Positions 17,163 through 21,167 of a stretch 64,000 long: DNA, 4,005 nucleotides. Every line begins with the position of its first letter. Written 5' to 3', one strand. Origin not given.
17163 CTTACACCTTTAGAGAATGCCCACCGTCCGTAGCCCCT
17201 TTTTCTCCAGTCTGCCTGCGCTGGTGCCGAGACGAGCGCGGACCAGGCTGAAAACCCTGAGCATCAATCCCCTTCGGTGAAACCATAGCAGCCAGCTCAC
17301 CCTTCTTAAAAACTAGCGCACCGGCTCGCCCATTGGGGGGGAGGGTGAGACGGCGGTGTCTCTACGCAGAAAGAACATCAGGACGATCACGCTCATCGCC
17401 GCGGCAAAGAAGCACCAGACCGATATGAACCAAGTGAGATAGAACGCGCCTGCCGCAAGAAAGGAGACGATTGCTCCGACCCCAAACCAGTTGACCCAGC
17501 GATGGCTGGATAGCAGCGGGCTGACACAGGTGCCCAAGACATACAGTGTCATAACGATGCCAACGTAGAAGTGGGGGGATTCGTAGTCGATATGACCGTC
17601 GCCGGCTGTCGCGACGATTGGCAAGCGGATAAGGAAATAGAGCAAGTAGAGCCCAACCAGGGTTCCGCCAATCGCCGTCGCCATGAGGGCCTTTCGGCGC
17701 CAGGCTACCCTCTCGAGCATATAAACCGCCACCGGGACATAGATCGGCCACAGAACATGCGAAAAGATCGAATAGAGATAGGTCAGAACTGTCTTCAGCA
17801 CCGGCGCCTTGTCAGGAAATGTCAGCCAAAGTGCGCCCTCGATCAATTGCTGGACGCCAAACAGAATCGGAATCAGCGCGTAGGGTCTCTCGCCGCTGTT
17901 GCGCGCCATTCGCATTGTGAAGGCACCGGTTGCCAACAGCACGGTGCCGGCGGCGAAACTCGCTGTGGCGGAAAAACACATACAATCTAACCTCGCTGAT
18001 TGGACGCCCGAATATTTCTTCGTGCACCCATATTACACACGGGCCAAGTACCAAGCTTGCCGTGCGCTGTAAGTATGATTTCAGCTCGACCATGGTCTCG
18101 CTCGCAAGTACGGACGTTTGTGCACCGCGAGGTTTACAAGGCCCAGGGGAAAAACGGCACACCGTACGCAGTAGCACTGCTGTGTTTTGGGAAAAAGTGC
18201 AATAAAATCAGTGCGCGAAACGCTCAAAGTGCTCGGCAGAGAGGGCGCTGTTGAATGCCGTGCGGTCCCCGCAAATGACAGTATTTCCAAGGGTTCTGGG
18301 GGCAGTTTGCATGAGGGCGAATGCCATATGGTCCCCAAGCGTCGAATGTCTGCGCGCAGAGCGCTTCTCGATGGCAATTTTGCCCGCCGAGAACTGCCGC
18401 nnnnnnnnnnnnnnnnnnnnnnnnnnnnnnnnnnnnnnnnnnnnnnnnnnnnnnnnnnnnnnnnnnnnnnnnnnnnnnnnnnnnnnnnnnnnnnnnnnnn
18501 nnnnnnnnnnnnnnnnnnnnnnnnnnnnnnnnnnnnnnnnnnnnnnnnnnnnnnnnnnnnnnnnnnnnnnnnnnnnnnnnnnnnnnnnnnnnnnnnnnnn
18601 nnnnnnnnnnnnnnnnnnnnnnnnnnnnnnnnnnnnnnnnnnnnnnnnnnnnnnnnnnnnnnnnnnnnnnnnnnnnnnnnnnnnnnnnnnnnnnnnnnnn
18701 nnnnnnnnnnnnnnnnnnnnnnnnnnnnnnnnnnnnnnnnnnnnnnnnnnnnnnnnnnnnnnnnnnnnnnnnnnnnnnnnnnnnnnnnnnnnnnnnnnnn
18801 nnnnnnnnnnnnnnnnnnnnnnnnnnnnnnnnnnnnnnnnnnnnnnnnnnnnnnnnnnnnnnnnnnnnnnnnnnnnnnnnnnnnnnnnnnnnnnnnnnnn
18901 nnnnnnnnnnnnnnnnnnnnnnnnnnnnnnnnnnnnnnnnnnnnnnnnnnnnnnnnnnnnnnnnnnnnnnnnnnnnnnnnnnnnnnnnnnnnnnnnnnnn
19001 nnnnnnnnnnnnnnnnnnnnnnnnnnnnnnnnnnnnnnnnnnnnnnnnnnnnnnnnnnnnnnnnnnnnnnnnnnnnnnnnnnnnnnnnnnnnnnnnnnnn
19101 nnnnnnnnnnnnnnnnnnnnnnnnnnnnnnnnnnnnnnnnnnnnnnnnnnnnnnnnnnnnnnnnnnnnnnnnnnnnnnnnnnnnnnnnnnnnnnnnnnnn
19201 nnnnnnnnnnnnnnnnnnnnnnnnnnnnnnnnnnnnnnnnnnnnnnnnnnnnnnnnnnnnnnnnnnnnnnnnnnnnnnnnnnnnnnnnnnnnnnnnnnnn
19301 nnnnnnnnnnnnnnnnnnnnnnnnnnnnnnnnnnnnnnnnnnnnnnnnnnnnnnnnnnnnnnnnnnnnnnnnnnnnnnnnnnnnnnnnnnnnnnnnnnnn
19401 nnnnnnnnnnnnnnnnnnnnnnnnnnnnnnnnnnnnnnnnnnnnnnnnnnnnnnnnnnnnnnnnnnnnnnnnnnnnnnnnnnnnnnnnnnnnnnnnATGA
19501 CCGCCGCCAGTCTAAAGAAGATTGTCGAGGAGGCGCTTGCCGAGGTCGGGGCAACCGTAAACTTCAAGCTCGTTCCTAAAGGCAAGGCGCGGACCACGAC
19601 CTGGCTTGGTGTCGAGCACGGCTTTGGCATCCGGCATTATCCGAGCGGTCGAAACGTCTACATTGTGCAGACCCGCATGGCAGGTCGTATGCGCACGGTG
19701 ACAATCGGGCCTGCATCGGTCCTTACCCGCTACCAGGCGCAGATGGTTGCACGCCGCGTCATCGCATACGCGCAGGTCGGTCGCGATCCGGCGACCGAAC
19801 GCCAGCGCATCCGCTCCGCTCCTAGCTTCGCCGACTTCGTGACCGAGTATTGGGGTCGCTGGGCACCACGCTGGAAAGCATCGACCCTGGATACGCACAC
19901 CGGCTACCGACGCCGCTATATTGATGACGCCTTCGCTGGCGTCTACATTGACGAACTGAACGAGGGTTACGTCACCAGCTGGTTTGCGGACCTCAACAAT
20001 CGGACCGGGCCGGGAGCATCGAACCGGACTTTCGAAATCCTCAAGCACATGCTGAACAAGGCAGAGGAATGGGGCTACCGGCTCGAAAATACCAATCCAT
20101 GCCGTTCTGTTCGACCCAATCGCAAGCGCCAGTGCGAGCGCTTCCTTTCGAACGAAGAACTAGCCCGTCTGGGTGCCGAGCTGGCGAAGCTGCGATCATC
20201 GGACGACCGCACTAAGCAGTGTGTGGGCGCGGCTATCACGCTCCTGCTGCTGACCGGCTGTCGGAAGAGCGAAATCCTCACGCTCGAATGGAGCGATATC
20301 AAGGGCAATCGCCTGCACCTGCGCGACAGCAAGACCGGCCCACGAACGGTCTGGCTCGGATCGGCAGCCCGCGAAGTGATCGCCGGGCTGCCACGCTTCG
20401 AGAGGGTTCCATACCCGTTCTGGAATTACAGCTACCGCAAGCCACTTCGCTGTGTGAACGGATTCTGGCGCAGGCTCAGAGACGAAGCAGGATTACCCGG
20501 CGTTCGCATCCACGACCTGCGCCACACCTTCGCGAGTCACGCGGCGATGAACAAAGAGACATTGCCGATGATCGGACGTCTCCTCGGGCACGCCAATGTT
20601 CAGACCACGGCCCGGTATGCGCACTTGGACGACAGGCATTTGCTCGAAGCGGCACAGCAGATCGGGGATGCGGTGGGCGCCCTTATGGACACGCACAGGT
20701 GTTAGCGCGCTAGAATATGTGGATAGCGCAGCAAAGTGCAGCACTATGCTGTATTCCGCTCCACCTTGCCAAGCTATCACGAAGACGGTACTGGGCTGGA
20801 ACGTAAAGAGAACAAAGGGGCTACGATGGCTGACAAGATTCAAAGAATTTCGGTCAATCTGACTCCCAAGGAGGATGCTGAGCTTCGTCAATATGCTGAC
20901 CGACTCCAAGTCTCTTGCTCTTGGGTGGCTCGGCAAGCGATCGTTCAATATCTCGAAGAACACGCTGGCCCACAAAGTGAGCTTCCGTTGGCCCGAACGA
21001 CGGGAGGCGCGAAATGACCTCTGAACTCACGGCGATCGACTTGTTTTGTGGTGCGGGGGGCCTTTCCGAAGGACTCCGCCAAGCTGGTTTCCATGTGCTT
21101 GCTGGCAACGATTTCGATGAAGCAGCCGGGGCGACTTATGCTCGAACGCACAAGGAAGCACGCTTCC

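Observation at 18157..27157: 9-kb integrative island bounded by a 15-bp direct repeat, with a non-tRNA target in a divergent promoter region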

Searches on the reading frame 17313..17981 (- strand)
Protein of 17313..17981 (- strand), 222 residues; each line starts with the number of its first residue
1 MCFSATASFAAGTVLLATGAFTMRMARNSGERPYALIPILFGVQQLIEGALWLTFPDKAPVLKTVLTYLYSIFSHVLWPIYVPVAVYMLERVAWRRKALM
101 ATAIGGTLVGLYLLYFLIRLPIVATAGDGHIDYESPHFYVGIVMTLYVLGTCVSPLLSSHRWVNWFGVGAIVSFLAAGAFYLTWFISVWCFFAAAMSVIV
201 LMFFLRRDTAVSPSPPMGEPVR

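Call 7: search_protein_families(library=pfam, proteins=[window:17313-17981:-], max_evalue=0.01)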
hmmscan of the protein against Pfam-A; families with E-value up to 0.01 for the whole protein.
window:17313-17981:- (222 aa): 1 family
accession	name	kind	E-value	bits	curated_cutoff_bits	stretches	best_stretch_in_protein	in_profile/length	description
PF20334.3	DUF6629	-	1.8e-24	87.1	27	1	1-210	1-204/209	Family of unknown function (DUF6629)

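Call 10: search_protein_families(library=ncbifam, proteins=[window:17313-17981:-], max_evalue=0.001)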
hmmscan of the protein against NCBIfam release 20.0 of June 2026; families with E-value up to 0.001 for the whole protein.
window:17313-17981:- (222 aa): 0 families

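Call 12: find_encoding_contigs(protein=window:17313-17981:-, flank=10000, max_places=10)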
Protein window:17313-17981:- (222 aa): 23 contigs read that carry it; 9 places shown.
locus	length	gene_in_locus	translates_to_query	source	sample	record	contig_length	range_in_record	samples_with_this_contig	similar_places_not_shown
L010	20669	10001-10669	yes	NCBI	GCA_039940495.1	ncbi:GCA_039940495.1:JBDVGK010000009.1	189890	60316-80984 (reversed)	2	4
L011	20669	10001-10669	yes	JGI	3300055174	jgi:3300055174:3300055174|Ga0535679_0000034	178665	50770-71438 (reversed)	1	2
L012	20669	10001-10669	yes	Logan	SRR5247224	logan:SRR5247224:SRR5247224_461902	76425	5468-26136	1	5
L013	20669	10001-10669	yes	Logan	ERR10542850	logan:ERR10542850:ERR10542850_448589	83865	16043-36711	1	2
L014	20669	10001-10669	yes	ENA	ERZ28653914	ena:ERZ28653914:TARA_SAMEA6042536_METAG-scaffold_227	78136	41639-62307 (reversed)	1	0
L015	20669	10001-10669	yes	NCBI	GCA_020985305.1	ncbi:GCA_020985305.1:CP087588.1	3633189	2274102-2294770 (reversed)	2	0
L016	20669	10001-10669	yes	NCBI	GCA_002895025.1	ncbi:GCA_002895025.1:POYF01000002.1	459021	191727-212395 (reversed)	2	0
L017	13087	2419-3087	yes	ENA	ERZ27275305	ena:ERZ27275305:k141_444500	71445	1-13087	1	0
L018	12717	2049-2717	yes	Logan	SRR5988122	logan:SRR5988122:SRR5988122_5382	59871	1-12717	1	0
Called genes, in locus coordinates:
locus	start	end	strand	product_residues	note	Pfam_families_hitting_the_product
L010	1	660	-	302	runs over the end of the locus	PF00892:EamA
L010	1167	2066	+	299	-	PF12183:NotI (weak)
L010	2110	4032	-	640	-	PF00580:UvrD-helicase, PF13245:AAA_19, PF13604:AAA_30 (faint), PF01443:Viral_helicase1 (faint), PF13361:UvrD_C, PF13538:UvrD_C_2 (faint)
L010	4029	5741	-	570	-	PF02463:SMC_N (weak), PF11398:DUF2813, PF13175:AAA_15, PF13476:AAA_23, PF13304:AAA_21, PF13175:AAA_15, PF20469:OLD-like_TOPRIM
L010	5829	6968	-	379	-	PF00145:DNA_methylase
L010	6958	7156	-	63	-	PF01402:RHH_1 (weak)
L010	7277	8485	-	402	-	PF13356:Arm-DNA-bind_3, PF00589:Phage_integrase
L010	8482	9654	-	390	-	PF13356:Arm-DNA-bind_3, PF14659:Phage_int_SAM_3 (weak), PF00589:Phage_integrase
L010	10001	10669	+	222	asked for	PF20334:DUF6629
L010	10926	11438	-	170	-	PF10399:UCR_Fe-S_N, PF00355:Rieske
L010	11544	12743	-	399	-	PF00162:PGK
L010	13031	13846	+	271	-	PF00582:Usp (weak)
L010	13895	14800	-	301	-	PF00274:Glycolytic (weak)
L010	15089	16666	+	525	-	PF03109:ABC1, PF27536:UbiB_helical (faint)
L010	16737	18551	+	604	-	PF00920:ILVD_EDD_N, PF24877:ILV_EDD_C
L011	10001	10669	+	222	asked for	PF20334:DUF6629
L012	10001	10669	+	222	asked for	PF20334:DUF6629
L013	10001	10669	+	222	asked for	PF20334:DUF6629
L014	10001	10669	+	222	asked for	PF20334:DUF6629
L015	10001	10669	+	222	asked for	PF20334:DUF6629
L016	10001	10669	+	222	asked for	PF20334:DUF6629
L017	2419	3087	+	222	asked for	PF20334:DUF6629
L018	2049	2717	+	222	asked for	PF20334:DUF6629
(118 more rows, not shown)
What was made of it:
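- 17313..17981 (-): Left flanking gene: DUF6629 membrane protein in a core-genome neighbourhood (Rieske protein, PGK, aldolase, IlvD). Calls 7 and 12.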

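Call 21: find_related_loci(query=window:17313-17981:-, collection=genome_contigs, flank=10000)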
Query window:17313-17981:- (222 aa) in genome_contigs; peptide patterns used: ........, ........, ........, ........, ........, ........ (x = any residue, [..] = any of these).
103 stretches matched a pattern; 30 encode a relative of the query (tblastn E <= 1e-3); 30 distinct loci.
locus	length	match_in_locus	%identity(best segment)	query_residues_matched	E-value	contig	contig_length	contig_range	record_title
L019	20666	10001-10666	100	1-222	4e-146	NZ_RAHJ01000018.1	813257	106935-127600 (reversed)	Tsuneonella suprasediminis strain Ery12 324, whole genome shotgun sequence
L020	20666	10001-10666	97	1-222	7e-142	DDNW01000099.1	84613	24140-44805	MAG TPA_asm: Erythrobacter sp. UBA2510 UBA2510_contig_1623, whole genome shotgun sequence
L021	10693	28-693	96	1-222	5e-141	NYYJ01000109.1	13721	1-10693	MAG: Verrucomicrobiales bacterium isolate ARS81 71751, whole genome shotgun sequence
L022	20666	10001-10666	95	1-222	5e-140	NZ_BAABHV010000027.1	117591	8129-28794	Erythrobacter westpacificensis strain JCM 18014 sequence27, whole genome shotgun sequence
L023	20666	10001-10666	95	1-222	5e-140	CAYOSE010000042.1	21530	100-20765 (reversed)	MAG TPA_asm: uncultured Sphingomonadaceae bacterium isolate SRP135972_co2_202 genome assembly, contig: NODE_1864_length_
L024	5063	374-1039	95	1-222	3e-141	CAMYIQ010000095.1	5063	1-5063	MAG: uncultured Erythrobacter sp. isolate Biocath_Alpha_31 genome assembly, contig: k127_7580, whole genome shotgun sequ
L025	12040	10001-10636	77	1-212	3e-109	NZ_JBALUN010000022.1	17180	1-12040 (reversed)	MAG: Parasphingorhabdus sp. isolate 4NakV-05 NODE_22_length_17180_cov_50.967257, whole genome shotgun sequence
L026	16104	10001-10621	65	1-207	2e-83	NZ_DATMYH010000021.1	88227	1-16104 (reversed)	MAG: Brevundimonas sp. isolate SMAG_U13141 k141_10314, whole genome shotgun sequence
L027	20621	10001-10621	65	1-207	2e-83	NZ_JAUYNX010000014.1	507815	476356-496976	MAG: Brevundimonas sp. isolate C4_concoct.bin.47 C4_k141_642561, whole genome shotgun sequence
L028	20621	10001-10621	65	1-207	2e-83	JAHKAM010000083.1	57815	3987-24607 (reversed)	MAG: Alphaproteobacteria bacterium isolate Undefined_mixed_planktonic.mb.41 Undefined_mixed_pl.mb.41_k141_1107206, whole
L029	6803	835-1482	62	1-216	1e-82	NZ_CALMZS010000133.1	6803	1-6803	MAG: uncultured Brevundimonas sp. isolate SRR6670122_bin.61_CONCOCT_v1.1_MAG ERZ534011.7699, whole genome shotgun sequen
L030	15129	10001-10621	64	1-207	3e-80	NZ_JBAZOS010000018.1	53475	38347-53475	MAG: Brevundimonas sp. isolate SO_2017_SWC_11 scaffold_581_c1_LP-4_2017, whole genome shotgun sequence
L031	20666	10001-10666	61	1-218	7e-81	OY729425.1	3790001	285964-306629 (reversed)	MAG: uncultured Sphingomonas sp. isolate aa90e4eb-006a-47b9-aefd-4e910724d8fc genome assembly, chromosome: 1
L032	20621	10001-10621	64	1-207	8e-80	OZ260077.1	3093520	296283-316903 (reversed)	MAG: Caulobacteraceae bacterium isolate NI281-mx-bin13 genome assembly, chromosome: 1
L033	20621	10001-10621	64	1-207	2e-79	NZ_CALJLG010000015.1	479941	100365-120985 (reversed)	MAG: uncultured Brevundimonas sp. isolate SRR1506984_bin.157_CONCOCT_v1.1_MAG ERZ761607.12, whole genome shotgun sequenc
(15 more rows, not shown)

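Call 28: search_protein_families(library=pfam, proteins=[L019:8712-9794:-, L019:7646-8485:-, L019:6932-7630:-, L019:6403-7026:-, L019:5760-6443:-, L019:5199-5636:-, L019:4248-4916:-, L019:4820-5158:-, L019:5309-5866:+], max_evalue=0.01)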
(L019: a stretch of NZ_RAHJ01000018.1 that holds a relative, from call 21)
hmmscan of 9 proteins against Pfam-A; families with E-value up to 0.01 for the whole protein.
L019:8712-9794:- (360 aa): 2 families
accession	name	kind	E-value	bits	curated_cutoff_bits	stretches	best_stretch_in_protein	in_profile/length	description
PF00589.27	Phage_integrase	-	1.9e-17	64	27.1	1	182-340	2-171/172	Phage integrase family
PF13356.12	Arm-DNA-bind_3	-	5.2e-09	36.5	27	1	85-139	21-73/83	Arm DNA-binding domain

L019:7646-8485:- (279 aa): 1 family
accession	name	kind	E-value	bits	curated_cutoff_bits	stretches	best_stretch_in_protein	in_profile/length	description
PF25518.1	NRG2_N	-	0.0077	16.9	27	0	157-227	6-75/90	NRG2 N-terminal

L019:6932-7630:- (232 aa): 3 families
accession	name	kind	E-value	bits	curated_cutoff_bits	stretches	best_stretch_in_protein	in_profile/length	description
PF00413.30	Peptidase_M10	-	3.7e-06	27.3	24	1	142-230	102-159/159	Matrixin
PF10462.15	Peptidase_M66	-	0.00073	19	20.6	1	160-205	171-220/306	Peptidase M66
PF13583.11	Reprolysin_4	-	0.0099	16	22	0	167-199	127-157/203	Metallo-peptidase family M12B Reprolysin-like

L019:6403-7026:- (207 aa): 0 families

L019:5760-6443:- (227 aa): 1 family
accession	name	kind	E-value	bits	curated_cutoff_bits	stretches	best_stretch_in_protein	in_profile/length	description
PF00436.31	SSB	-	2.5e-25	89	26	1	98-208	2-104/104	Single-strand binding protein family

L019:5199-5636:- (145 aa): 0 families

L019:4248-4916:- (222 aa): 0 families

L019:4820-5158:- (112 aa): 0 families

L019:5309-5866:+ (185 aa): 0 families

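Call 36: search_protein_families(library=pfam, proteins=[L020:8472-9677:-, L020:7270-8475:-, L020:6884-7144:-, L020:4988-6778:+, L020:3683-4960:+, L020:2948-3610:-, L020:2406-2867:-, L020:1776-2402:-, L020:579-1388:+, L020:29-619:+], max_evalue=0.01)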
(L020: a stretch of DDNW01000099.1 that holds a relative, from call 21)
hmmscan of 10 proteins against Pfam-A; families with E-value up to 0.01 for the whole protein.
L020:8472-9677:- (401 aa): 4 families
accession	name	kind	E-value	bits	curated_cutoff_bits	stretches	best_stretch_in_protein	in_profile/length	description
PF00589.27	Phage_integrase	-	3.1e-16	60.1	27.1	1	246-381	26-172/172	Phage integrase family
PF13356.12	Arm-DNA-bind_3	-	1.1e-11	45.1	27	1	49-102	21-72/83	Arm DNA-binding domain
PF14659.12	Phage_int_SAM_3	-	2.7e-07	31.1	22.6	1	117-170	2-55/58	Phage integrase, N-terminal SAM-like domain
PF22022.2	Phage_int_M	-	0.00098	19.8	27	1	121-167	4-51/96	Phage integrase central domain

L020:7270-8475:- (401 aa): 3 families
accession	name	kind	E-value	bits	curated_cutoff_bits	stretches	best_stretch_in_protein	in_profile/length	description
PF00589.27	Phage_integrase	-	1.1e-20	74.6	27.1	1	230-380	16-171/172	Phage integrase family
PF13356.12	Arm-DNA-bind_3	-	1e-06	29.2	27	1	24-103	6-81/83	Arm DNA-binding domain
PF22022.2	Phage_int_M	-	0.0033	18.1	27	0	115-198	5-88/96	Phage integrase central domain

L020:6884-7144:- (86 aa): 0 families

L020:4988-6778:+ (596 aa): 1 family
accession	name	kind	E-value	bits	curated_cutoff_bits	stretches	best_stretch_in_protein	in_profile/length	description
PF07690.21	MFS_1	-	0.0011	18.4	33.4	1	339-414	20-311/347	Major Facilitator Superfamily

L020:3683-4960:+ (425 aa): 0 families

L020:2948-3610:- (220 aa): 0 families

L020:2406-2867:- (153 aa): 0 families

L020:1776-2402:- (208 aa): 0 families

L020:579-1388:+ (269 aa): 0 families

L020:29-619:+ (196 aa): 0 families

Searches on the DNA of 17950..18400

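Call 44: search_rna_families(source=window, start=17950, end=18400, threshold=evalue, max_evalue=10)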
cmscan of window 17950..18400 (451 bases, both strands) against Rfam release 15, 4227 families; matches with E-value up to 10: 2.
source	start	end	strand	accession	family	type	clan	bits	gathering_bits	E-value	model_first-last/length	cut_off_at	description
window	17961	18091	-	RF02114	FAM13A-AS1_1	Gene; lncRNA;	-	13.5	70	7.6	1-118/118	no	FAM13A antisense RNA 1 conserved region 1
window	18206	18226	-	RF01133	sR3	Gene; snRNA; snoRNA; CD-box;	-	9.2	41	7.5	35-55/55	no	Small nucleolar RNA sR3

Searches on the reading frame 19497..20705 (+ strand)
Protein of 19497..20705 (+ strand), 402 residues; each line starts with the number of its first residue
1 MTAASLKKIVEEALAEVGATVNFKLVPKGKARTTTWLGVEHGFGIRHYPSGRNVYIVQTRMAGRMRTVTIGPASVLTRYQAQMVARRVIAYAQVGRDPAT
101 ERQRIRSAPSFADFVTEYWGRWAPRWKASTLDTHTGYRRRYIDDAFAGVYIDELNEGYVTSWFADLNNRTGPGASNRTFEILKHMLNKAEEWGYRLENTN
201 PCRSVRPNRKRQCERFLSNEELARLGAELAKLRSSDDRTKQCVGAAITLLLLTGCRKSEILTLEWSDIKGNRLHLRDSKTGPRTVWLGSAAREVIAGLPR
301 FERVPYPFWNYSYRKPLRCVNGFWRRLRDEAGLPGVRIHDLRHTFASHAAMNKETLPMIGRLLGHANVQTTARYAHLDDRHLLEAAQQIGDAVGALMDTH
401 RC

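Call 7: search_protein_families(library=pfam, proteins=[window:19497-20705:+], max_evalue=0.01)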
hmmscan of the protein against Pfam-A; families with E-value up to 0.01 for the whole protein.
window:19497-20705:+ (402 aa): 3 families
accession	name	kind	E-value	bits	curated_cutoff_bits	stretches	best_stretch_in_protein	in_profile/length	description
PF00589.27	Phage_integrase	-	3.2e-19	69.8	27.1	1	216-380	2-171/172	Phage integrase family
PF13356.12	Arm-DNA-bind_3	-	6.1e-08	33.1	27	1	31-104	12-82/83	Arm DNA-binding domain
PF14659.12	Phage_int_SAM_3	-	0.0011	19.6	22.6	1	111-165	2-56/58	Phage integrase, N-terminal SAM-like domain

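Call 9: search_protein_families(library=padloc, proteins=[window:19497-20705:+], max_evalue=0.001)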
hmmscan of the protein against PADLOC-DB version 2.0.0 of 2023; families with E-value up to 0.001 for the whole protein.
window:19497-20705:+ (402 aa): 0 families

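Call 10: search_protein_families(library=ncbifam, proteins=[window:19497-20705:+], max_evalue=0.001)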
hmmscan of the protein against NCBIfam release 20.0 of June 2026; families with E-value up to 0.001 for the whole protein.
window:19497-20705:+ (402 aa): 7 families
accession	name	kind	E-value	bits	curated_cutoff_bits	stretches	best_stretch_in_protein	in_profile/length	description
NF040815.2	recomb_XerA_Arch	equivalog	1.2e-20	74.2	220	1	151-383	35-260/263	site-specific tyrosine recombinase/integron integrase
TIGR02224.1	recomb_XerC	equivalog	5.7e-18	65.3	335.15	1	197-385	86-285/295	tyrosine recombinase XerC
NF001399.0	PRK00283.1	subfamily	2e-15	56.8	279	1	150-388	47-294/300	tyrosine recombinase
TIGR02225.1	recomb_XerD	equivalog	2.3e-15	56.7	329.6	1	154-387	41-284/290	site-specific tyrosine recombinase XerD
NF003462.0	PRK05084.1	equivalog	1.3e-10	40.6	267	1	338-389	305-356/360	tyrosine recombinase XerS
TIGR02249.1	integrase_gron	subfamily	1.3e-07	31.3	265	1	336-381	259-304/315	integron integrase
NF002331.0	PRK01287.1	subfamily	0.00071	18.6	371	0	338-384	273-319/365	site-specific tyrosine recombinase XerC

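Call 84: search_protein_families(library=phrogs, proteins=[window:19497-20705:+], max_evalue=0.001)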
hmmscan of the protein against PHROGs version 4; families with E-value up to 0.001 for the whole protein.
window:19497-20705:+ (402 aa): 6 families
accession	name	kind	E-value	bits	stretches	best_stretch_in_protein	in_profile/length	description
phrog_1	-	integration and excision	2.2e-55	190.1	1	38-395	111-453/611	integrase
phrog_216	-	integration and excision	1.5e-28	100.8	1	196-393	34-240/301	integrase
phrog_7269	-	integration and excision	5.3e-10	40.1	1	321-384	14-76/89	integrase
phrog_7244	-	integration and excision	3.7e-08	34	1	181-284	145-239/263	integrase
phrog_35951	-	unknown function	2.8e-07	31.9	1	321-390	6-75/97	-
phrog_7685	-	integration and excision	7.1e-06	26.7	1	333-391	178-237/240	integrase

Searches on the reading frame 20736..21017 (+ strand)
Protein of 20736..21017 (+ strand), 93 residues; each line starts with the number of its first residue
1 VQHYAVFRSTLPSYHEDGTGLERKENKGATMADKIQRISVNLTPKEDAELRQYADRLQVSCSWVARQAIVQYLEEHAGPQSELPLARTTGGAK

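Call 7: search_protein_families(library=pfam, proteins=[window:20736-21017:+], max_evalue=0.01)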
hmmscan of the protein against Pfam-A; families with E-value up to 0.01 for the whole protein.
window:20736-21017:+ (93 aa): 3 families
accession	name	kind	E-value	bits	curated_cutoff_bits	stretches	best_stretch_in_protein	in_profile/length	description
PF01402.27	RHH_1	-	5.9e-05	23.3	20.5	1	37-75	1-39/39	Ribbon-helix-helix protein, copG family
PF19807.5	DUF6290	-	0.0032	18.1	27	1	38-76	4-42/72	Family of unknown function (DUF6290)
PF21775.3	PutA_1st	-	0.0056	16.5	27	0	51-74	9-32/33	PutA, RHH domain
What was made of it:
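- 20826..21017 (+): RHH (CopG-type) protein, 63 aa. Its stop overlaps the methylase start. It is most likely the regulator of the restriction-modification system, not an excisionase. Pfam RHH_1 (call 7).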

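Call 9: search_protein_families(library=padloc, proteins=[window:20736-21017:+], max_evalue=0.001)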
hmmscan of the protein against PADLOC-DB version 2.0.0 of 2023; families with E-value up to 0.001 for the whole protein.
window:20736-21017:+ (93 aa): 0 families

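Call 10: search_protein_families(library=ncbifam, proteins=[window:20736-21017:+], max_evalue=0.001)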
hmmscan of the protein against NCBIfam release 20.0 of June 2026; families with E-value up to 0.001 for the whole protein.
window:20736-21017:+ (93 aa): 0 families
